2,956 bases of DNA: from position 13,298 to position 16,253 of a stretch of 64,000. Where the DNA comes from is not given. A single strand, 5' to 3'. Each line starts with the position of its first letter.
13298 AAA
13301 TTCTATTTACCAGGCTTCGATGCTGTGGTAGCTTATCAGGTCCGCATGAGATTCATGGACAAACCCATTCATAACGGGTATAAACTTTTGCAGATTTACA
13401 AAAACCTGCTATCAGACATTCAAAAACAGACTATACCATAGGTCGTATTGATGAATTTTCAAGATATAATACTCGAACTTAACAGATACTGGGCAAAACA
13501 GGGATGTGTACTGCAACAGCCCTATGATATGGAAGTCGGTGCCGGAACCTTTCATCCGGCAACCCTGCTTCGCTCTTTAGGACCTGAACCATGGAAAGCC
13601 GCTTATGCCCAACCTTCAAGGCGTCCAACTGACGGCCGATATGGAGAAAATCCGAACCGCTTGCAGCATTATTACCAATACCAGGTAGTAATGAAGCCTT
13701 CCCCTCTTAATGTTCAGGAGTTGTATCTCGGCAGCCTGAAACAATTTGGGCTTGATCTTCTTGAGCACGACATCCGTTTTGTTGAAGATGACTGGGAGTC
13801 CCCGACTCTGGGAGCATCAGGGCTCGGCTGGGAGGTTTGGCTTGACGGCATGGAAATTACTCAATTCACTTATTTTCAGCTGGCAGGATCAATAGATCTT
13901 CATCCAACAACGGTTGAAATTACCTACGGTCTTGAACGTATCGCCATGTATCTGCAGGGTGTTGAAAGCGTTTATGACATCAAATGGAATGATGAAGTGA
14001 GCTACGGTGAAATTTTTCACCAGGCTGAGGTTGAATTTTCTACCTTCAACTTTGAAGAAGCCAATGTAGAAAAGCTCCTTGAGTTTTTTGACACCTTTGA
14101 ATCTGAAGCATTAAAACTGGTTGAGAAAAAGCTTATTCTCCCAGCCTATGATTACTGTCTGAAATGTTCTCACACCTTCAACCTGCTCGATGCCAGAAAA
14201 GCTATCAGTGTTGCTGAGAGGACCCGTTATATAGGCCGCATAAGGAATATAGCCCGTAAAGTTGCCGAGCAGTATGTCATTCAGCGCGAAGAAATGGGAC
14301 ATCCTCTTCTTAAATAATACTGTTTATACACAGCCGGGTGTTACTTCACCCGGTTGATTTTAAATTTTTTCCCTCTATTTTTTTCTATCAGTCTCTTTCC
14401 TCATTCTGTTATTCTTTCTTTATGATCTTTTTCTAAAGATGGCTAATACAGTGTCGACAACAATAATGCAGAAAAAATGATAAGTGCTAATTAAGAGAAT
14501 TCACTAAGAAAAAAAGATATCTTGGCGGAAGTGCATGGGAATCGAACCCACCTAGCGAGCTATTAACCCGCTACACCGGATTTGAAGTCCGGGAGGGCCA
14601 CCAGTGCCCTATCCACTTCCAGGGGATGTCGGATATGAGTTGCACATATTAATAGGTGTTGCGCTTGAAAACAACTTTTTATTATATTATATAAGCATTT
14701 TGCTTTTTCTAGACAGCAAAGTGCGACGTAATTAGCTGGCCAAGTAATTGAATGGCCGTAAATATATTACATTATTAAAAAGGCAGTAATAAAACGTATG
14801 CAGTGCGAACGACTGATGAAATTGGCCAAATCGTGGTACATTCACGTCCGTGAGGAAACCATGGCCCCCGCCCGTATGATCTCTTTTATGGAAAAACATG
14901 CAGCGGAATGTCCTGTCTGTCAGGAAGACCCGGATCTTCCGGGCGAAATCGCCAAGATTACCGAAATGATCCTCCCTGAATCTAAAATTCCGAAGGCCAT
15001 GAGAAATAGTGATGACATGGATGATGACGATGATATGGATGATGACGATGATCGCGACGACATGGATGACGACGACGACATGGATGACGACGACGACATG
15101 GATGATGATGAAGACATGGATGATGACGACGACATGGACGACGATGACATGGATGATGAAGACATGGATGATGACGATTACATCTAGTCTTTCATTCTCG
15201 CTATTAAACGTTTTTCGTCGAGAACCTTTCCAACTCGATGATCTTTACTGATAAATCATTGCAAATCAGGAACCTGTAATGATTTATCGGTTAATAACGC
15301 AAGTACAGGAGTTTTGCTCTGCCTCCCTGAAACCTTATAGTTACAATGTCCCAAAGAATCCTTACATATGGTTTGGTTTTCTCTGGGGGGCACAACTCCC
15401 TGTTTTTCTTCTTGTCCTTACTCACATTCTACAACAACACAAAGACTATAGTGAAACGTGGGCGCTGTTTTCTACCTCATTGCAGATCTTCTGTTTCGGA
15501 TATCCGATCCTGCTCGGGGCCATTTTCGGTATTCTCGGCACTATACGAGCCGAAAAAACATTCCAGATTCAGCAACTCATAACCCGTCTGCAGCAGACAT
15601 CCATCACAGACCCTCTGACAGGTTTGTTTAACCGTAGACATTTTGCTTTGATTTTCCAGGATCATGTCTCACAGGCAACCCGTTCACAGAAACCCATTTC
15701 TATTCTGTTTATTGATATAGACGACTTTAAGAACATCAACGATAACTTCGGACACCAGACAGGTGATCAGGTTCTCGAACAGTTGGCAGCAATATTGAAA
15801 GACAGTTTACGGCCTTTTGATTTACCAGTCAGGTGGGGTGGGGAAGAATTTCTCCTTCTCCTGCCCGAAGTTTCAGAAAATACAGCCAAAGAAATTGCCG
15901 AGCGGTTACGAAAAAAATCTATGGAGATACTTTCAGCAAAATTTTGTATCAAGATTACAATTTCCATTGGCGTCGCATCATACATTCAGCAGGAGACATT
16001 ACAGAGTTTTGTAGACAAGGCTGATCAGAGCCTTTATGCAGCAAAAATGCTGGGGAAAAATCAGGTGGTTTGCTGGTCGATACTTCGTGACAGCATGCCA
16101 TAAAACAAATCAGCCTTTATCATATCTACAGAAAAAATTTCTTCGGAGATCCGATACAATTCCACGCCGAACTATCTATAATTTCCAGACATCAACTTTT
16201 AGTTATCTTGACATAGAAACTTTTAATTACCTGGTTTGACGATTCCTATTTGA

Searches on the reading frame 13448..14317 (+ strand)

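Call 70: search_protein_families(library=pfam, proteins=[window:13448-14317:+], max_evalue=0.00001)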
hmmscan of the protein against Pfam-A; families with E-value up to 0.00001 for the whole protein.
window:13448-14317:+ (289 aa): 1 family
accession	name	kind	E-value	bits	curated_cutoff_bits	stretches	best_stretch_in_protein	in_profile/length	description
PF02091.20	tRNA-synt_2e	-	6.1e-151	501.8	27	1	4-281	1-278/278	Glycyl-tRNA synthetase alpha subunit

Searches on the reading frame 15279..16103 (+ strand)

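Call 70: search_protein_families(library=pfam, proteins=[window:15279-16103:+], max_evalue=0.00001)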
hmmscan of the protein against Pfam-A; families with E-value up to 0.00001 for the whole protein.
window:15279-16103:+ (274 aa): 1 family
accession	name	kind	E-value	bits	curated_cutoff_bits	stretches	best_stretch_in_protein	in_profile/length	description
PF00990.26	GGDEF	-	1.3e-46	158.8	23.8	1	109-262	2-161/161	Diguanylate cyclase, GGDEF domain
